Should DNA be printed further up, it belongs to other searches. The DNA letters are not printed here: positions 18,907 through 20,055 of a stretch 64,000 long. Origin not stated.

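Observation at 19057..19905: Stand-alone MshEN + PilZ protein combining two c-di-GMP-binding modules with no ATPase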

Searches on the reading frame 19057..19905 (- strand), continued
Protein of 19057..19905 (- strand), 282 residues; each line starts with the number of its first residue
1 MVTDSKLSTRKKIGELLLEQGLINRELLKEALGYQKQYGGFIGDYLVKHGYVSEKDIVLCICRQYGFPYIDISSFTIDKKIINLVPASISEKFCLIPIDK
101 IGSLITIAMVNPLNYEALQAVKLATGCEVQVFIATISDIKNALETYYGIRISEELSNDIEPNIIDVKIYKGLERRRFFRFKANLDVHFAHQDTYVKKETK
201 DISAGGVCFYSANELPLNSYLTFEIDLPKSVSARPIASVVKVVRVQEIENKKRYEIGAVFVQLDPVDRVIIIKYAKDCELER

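Call 36: search_protein_families(library=pfam, alignment_id=A2, max_evalue=0.001)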
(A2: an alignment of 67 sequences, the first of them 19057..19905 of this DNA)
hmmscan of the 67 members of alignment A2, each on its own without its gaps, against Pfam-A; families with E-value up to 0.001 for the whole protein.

A. member 1, window:19057-19905:- (282 aa): 2 families
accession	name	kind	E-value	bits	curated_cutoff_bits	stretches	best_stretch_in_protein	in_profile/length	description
PF05157.20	MshEN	-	1.5e-16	60.6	23.1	1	65-150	1-87/90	MshEN domain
PF07238.19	PilZ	-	1.3e-12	48.4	22.5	1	173-274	1-99/102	PilZ domain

B. families by the number of members that match (of 67 scanned): 14 families
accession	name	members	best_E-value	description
PF05157.20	MshEN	67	4.1e-20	MshEN domain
PF07238.19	PilZ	65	2.6e-14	PilZ domain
PF08614.16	ATG16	6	8e-09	Autophagy protein 16 (ATG16)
PF23981.1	DUF7305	1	1.1e-16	Domain of unknown function (DUF7305)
PF20597.4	pAdhesive_15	1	2.5e-06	Putative Ice-binding-like adhesive domain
PF21924.1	XRCC4_CC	1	6.3e-06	XRCC4 coiled-coil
PF24319.2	DUF7491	1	9.7e-06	Coiled-coil region of unknown function (DUF7491)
PF02183.23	HALZ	1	7.4e-05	Homeobox associated leucine zipper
PF06005.17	ZapB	1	0.00017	Cell division protein ZapB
PF06785.16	UPF0242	1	0.00024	Uncharacterised protein family (UPF0242) N-terminus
PF04791.21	LMBR1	1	0.00024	LMBR1-like membrane protein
PF25078.1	DUF7801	1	0.00038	Domain of unknown function (DUF7801)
PF10415.14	FumaraseC_C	1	0.00048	Fumarase C C-terminus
PF14197.11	Cep57_CLD_2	1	0.0008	Centrosome localisation domain of PPC89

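Call 43: fold_search(model_id=the predicted structure, library=pdb)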
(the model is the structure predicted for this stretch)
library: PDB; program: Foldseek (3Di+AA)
matches with E <= 10: 762; with E <= 0.001: 47
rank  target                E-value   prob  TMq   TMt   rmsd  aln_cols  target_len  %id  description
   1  5htl_B                6.6e-10  1.00  0.44  0.84   2.3       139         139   28  Structure of MshE with cdg (released 2016-10-05)
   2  5htl_A                1.8e-09  1.00  0.43  0.80   2.7       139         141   28  Structure of MshE with cdg (released 2016-10-05)
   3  9g1w_MODEL_1_A        1.0e-08  1.00  0.42  0.71   2.9       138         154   30  NMR solution structure of the Thermus thermophilus PilF-GSPIIA domain (released 2025-05-21)
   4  7lkm_B                1.3e-08  1.00  0.41  0.74   3.5       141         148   18  The PilB(N-terminal_P70S mutant)-PilZ complex of the Type IV pilus from Xanthomonas citri (released 2021-08-11)
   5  7lkm_A                1.6e-08  1.00  0.41  0.73   3.4       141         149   18  The PilB(N-terminal_P70S mutant)-PilZ complex of the Type IV pilus from Xanthomonas citri (released 2021-08-11)
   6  9gl5_A                1.9e-08  1.00  0.41  0.76   3.1       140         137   23  X-ray structure of the Thermus thermophilus Q190E mutant of the PilF-GSPIIB domain in the c-di-GMP bound state (released 2025-06-25)
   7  6ejf_G                2.4e-08  1.00  0.42  0.74   3.2       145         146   30  Thermus thermophilus PilF ATPase (apoprotein form) (released 2018-08-01)
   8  7lko_A                2.8e-08  1.00  0.41  0.74   3.4       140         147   19  The PilB(N-terminal)-PilZ complex of the Type IV pilus from Xanthomonas citri (2.9 A) (released 2021-08-11)
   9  8pe0_A                4.6e-08  1.00  0.40  0.73   3.2       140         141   23  X-ray structure of the Thermus thermophilus K167L mutant of the PilF-GSPIIB domain in the c-di-GMP bound state (released 2024-06-26)
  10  8pfa_A                6.9e-08  1.00  0.40  0.75   3.0       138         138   23  X-ray structure of the Thermus thermophilus K167R mutant of the PilF-GSPIIB domain in the c-di-GMP bound state (released 2024-06-26)
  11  8pdk_A                6.9e-08  1.00  0.41  0.75   3.1       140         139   24  X-ray structure of the Thermus thermophilus PilF-GSPIIB domain in the c-di-GMP bound state (released 2024-06-26)
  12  7lkn_A                7.3e-08  1.00  0.41  0.74   3.4       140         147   18  The PilB(N-terminal_P70S mutant)-PilZ complex (SeMet) (released 2021-08-11)
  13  9glg_A                7.3e-08  1.00  0.41  0.76   3.1       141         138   23  X-ray structure of the Thermus thermophilus Q218E mutant of the PilF-GSPIIB domain in the c-di-GMP bound state (released 2025-06-25)
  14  9glg_B                7.3e-08  1.00  0.40  0.75   3.2       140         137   23  X-ray structure of the Thermus thermophilus Q218E mutant of the PilF-GSPIIB domain in the c-di-GMP bound state (released 2025-06-25)
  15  8pfa_B                1.5e-07  1.00  0.40  0.75   3.2       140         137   22  X-ray structure of the Thermus thermophilus K167R mutant of the PilF-GSPIIB domain in the c-di-GMP bound state (released 2024-06-26)
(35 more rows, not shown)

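Call 50: find_related_loci(query=A1, collection=genome_contigs, flank=8000)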
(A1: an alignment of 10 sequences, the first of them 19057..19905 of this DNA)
Query A1 (282 aa) in genome_contigs; peptide patterns used: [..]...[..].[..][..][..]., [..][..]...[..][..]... (x = any residue, [..] = any of these).
169 stretches matched a pattern; 57 encode a relative of the query (tblastn E <= 1e-3); 57 distinct loci.
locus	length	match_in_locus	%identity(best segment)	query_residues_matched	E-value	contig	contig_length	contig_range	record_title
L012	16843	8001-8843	58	1-281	2e-116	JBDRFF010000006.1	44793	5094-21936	MAG: Candidatus Omnitrophota bacterium isolate MEGAHIT-group-1.354 k141_2695344, whole genome shotgun sequence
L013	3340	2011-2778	35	10-256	8e-45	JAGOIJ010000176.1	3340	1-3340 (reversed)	MAG: Candidatus Omnitrophota bacterium isolate Go_SlDig_bin_191 Go_SlDig_108820_length_3340_cov_5.028322, whole genome s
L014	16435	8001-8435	34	5-149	3e-27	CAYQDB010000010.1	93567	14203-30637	MAG TPA_asm: uncultured Ignavibacteriales bacterium isolate binchicken_co34_486 genome assembly, contig: NODE_221_length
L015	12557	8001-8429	38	9-147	1e-24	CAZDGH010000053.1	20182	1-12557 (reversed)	MAG TPA_asm: uncultured Myxococcales bacterium isolate binchicken_co286_177 genome assembly, contig: NODE_3261_length_20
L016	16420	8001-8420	35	9-147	5e-23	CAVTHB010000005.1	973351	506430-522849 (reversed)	MAG: uncultured Nitrospira sp. isolate MFD05942.bin.3.267 genome assembly, contig: contig_8952, whole genome shotgun seq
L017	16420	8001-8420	32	9-148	1e-22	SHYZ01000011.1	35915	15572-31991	MAG: Myxococcales bacterium isolate Baikal-deep-G132 BACOMB-C5069, whole genome shotgun sequence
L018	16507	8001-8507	33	1-161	2e-22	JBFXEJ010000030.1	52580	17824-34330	MAG: Desulfococcaceae bacterium isolate CA_2019_TPIn_113 NODE_2040_length_52580_cov_7.768059_TPIn, whole genome shotgun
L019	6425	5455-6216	27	8-264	2e-22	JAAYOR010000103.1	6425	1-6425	MAG: Fretibacterium sp. isolate AS21ysBPME_7 156111_AS21, whole genome shotgun sequence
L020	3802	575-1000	32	7-148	1e-21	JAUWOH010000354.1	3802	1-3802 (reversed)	MAG: Desulfobacteraceae bacterium isolate CSMAG_2445 CSMAG_2445_k141_487747_length_3802_cov_11.0000, whole genome shotgu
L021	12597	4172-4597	35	10-147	2e-21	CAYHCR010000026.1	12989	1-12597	MAG TPA_asm: uncultured Myxococcales bacterium isolate ERP119702_co1_232 genome assembly, contig: NODE_6043_length_12989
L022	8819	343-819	32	10-166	2e-20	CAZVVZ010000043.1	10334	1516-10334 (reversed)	MAG TPA_asm: uncultured Eubacteriales bacterium isolate binchicken_co323_231 genome assembly, contig: NODE_7321_length_1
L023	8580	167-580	30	12-148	2e-20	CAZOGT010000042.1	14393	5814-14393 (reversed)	MAG TPA_asm: uncultured Acidobacteriota bacterium isolate SRP319275_co2_339 genome assembly, contig: NODE_3731_length_14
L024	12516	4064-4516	32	10-160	3e-19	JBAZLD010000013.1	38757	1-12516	MAG: Candidatus Babeliales bacterium isolate SO_2017_LW4_16 scaffold_2427_c1_LW137-91_2017, whole genome shotgun sequenc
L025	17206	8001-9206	29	8-158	6e-19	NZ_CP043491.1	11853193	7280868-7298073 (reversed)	Cystobacter fuscus strain Cbf 10 chromosome, complete genome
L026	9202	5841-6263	35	10-149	5e-19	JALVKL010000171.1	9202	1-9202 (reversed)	MAG: bacterium isolate A1_metabat2_scaf2bin.157 A1_NODE_4718_length_9202_cov_21.593609, whole genome shotgun sequence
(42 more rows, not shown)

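Call 51: list_cluster_members(proteins=[P0013, P0016, P0018, P0019, P0028, P0049, P0058, P0074, P0080, P0107])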
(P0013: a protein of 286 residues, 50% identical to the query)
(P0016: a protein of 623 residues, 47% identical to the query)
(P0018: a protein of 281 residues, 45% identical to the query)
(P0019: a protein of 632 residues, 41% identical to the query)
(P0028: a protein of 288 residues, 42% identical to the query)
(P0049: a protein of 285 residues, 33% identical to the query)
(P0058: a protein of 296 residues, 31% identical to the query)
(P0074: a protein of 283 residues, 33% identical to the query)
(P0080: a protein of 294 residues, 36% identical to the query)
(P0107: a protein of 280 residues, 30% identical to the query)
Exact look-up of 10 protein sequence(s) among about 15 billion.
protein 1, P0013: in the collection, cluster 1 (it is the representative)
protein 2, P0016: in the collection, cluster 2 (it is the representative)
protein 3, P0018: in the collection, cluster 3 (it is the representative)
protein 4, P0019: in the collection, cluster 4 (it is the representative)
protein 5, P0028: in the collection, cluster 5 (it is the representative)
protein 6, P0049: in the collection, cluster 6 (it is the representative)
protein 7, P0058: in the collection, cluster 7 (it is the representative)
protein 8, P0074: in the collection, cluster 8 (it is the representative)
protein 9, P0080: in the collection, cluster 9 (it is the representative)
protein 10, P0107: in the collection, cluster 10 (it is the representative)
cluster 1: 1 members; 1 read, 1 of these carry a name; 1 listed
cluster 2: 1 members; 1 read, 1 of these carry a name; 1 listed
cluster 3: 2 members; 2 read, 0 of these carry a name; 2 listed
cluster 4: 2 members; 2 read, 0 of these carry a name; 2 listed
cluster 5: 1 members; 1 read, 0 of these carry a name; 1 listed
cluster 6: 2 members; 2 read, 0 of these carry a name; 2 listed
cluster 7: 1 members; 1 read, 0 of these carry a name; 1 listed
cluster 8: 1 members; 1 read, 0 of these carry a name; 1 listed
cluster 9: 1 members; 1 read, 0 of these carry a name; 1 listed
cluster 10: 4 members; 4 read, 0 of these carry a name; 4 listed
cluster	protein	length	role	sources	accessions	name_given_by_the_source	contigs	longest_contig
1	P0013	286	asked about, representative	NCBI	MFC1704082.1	PilZ domain-containing protein [Candidatus Omnitrophota bacterium]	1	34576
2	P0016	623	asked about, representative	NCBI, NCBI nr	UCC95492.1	MAG: PilZ domain-containing protein [Candidatus Omnitrophota bacterium]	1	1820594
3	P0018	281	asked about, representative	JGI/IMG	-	-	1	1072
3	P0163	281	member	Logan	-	-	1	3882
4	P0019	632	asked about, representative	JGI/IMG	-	-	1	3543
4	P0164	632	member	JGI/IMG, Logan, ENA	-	-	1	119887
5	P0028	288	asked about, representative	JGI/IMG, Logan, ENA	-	-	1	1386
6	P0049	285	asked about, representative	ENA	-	-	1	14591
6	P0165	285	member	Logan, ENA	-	-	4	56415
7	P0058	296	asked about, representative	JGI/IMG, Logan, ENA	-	-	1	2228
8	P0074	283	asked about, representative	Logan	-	-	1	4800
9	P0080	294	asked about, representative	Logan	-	-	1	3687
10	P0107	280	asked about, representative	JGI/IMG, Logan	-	-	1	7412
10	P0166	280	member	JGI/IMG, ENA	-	-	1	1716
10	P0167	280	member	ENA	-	-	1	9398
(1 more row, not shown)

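Call 52: find_encoding_contigs(protein=P0016, flank=10000, max_places=1)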
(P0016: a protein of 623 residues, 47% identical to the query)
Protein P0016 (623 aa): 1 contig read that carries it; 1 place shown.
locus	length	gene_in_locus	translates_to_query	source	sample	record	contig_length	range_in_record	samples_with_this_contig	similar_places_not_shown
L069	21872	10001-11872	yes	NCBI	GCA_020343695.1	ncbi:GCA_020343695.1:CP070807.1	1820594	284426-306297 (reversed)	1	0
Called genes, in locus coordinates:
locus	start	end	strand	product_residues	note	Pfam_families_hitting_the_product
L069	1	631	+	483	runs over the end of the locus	PF02347:GDC-P, PF00266:Aminotran_5 (weak), PF21478:GcvP2_C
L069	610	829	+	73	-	PF21948:LplA-B_cat (weak)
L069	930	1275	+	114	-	PF02985:HEAT (faint), PF13646:HEAT_2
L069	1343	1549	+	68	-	-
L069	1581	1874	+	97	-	-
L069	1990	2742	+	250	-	PF00142:Fer4_NifH, PF01656:CbiA, PF02374:ArsA_ATPase (weak), PF09140:MipZ, PF10609:ParA, PF13614:AAA_31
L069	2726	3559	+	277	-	-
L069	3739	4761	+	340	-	-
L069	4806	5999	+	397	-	PF00072:Response_reg, PF00990:GGDEF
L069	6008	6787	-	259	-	PF01209:Ubie_methyltran (weak), PF13489:Methyltransf_23 (weak), PF13649:Methyltransf_25, PF13847:Methyltransf_31 (weak), PF08241:Methyltransf_11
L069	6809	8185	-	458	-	-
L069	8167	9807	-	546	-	PF05960:DUF885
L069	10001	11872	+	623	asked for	PF05157:MshEN, PF07238:PilZ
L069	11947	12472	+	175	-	PF00324:AA_permease, PF13520:AA_permease_2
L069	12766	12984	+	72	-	-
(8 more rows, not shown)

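Call 53: find_encoding_contigs(protein=P0013, flank=10000, max_places=1)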
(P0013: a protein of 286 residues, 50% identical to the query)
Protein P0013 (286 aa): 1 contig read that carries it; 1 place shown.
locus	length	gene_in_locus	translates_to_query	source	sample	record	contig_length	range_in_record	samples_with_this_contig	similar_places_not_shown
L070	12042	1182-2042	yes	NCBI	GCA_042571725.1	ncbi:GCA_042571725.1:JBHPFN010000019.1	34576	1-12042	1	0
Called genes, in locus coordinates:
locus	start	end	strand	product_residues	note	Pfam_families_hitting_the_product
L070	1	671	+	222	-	PF09335:VTT_dom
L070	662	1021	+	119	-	-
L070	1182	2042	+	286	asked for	PF05157:MshEN, PF07238:PilZ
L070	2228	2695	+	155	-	PF02675:AdoMet_dc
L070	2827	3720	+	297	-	PF03773:ArsP_1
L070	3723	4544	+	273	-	PF02540:NAD_synthase (weak)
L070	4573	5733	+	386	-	PF00266:Aminotran_5, PF01041:DegT_DnrJ_EryC1, PF01053:Cys_Met_Meta_PP (weak), PF01212:Beta_elim_lyase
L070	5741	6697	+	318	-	PF08279:HTH_11, PF13412:HTH_24 (weak), PF03099:BPL_LplA_LipB, PF16917:BPL_LplA_LipB_2, PF02237:BPL_C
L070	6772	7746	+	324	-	PF04055:Radical_SAM, PF06968:BATS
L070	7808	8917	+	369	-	PF00155:Aminotran_1_2, PF01212:Beta_elim_lyase (weak), PF01053:Cys_Met_Meta_PP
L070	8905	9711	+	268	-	PF00561:Abhydrolase_1, PF12146:Hydrolase_4, PF12697:Abhydrolase_6, PF03096:Ndr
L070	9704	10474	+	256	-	PF13489:Methyltransf_23 (weak), PF01209:Ubie_methyltran, PF13847:Methyltransf_31, PF08241:Methyltransf_11, PF08242:Methyltransf_12, PF13649:Methyltransf_25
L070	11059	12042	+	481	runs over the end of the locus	PF00202:Aminotran_3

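Call 55: find_encoding_contigs(protein=P0164, flank=8000, max_places=1)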
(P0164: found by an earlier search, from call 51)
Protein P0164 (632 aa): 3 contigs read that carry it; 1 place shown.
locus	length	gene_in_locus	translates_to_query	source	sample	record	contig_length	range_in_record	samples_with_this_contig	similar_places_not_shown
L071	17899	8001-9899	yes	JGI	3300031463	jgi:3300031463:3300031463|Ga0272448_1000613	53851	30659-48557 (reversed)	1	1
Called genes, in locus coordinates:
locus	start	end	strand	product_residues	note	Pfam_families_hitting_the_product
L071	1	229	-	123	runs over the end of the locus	PF07963:N_methyl (weak)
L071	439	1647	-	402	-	PF28597:T2SSF_N, PF00482:T2SSF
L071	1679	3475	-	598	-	-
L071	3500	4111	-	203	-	-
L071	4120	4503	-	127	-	-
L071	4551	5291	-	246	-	-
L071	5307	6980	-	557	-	PF05157:MshEN, PF00437:T2SSE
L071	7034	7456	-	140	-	PF07238:PilZ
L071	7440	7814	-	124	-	PF07238:PilZ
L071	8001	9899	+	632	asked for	PF05157:MshEN, PF07238:PilZ (weak)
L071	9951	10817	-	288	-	PF06325:PrmA, PF05891:Methyltransf_PK (weak), PF05175:MTS, PF13489:Methyltransf_23, PF13649:Methyltransf_25, PF13847:Methyltransf_31, PF08241:Methyltransf_11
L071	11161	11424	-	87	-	PF04977:DivIC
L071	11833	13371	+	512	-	PF13401:AAA_22 (faint), PF00004:AAA, PF17862:AAA_lid_3, PF01434:Peptidase_M41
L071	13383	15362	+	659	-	PF01434:Peptidase_M41, PF00004:AAA, PF07728:AAA_5 (weak), PF13401:AAA_22 (faint), PF17862:AAA_lid_3, PF01434:Peptidase_M41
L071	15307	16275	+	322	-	-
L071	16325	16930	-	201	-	PF00551:Formyl_trans_N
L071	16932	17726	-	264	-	PF04060:FeS, PF12838:Fer4_7, PF13187:Fer4_9, PF14697:Fer4_21, PF25160:LdpA_Fe-S-bd (weak), PF00037:Fer4 (weak), PF12797:Fer4_2 (weak), PF12837:Fer4_6 (weak), +5 more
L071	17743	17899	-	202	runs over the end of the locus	PF02508:Rnf-Nqr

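Call 56: find_encoding_contigs(protein=P0165, flank=8000, max_places=1)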
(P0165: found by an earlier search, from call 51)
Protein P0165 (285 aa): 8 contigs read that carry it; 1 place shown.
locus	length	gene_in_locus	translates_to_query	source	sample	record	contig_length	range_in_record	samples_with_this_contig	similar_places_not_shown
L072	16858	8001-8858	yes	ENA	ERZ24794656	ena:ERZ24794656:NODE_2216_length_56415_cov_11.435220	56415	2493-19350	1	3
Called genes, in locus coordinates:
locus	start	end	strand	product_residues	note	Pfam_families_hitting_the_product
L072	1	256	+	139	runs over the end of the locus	PF01842:ACT, PF13291:ACT_4 (faint), PF13840:ACT_7 (faint), PF22468:ACT_9 (faint), PF22629:ACT_AHAS_ss (weak)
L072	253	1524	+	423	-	PF00232:Glyco_hydro_1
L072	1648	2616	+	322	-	PF02540:NAD_synthase (faint), PF01171:ATP_bind_3 (faint), PF00958:GMP_synt_C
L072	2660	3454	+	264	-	-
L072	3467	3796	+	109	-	PF02311:AraC_binding (weak), PF07883:Cupin_2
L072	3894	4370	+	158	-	-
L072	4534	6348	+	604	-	PF00270:DEAD, PF04851:ResIII (weak), PF00271:Helicase_C, PF16124:RecQ_Zn_bind, PF09382:RQC, PF00570:HRDC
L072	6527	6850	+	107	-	-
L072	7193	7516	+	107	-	-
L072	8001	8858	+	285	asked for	PF05157:MshEN, PF07238:PilZ (weak)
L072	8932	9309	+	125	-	PF00072:Response_reg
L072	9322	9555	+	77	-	-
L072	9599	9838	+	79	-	-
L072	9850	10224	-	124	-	-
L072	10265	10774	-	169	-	-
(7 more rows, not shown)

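Call 85: find_encoding_contigs(protein=P0002, flank=3000, max_places=1)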
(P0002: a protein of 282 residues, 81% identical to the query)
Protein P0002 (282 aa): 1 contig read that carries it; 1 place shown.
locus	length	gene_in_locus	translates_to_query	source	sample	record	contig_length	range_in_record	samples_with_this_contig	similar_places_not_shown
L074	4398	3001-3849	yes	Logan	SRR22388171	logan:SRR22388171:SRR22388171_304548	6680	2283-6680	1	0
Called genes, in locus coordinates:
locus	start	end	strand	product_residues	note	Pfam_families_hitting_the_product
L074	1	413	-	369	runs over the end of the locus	PF04015:DUF362, PF14697:Fer4_21 (faint), PF00037:Fer4 (weak), PF12797:Fer4_2 (faint), PF12837:Fer4_6 (faint), PF12838:Fer4_7, PF13187:Fer4_9, PF13237:Fer4_10 (weak), +1 more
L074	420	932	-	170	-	PF01161:PBP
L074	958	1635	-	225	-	-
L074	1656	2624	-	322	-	PF05359:DUF748, PF05170:AsmA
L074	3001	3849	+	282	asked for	PF05157:MshEN, PF07238:PilZ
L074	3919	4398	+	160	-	?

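Call 86: find_encoding_contigs(protein=P0005, flank=3000, max_places=1)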
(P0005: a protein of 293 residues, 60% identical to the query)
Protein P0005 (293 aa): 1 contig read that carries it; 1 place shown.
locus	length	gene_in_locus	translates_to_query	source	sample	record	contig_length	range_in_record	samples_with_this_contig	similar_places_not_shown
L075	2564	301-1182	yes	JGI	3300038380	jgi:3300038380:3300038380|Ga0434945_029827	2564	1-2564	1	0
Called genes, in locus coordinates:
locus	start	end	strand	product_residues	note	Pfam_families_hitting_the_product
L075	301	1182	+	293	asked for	PF05157:MshEN, PF07238:PilZ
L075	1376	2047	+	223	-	PF01479:S4 (faint), PF00849:PseudoU_synth_2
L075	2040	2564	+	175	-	?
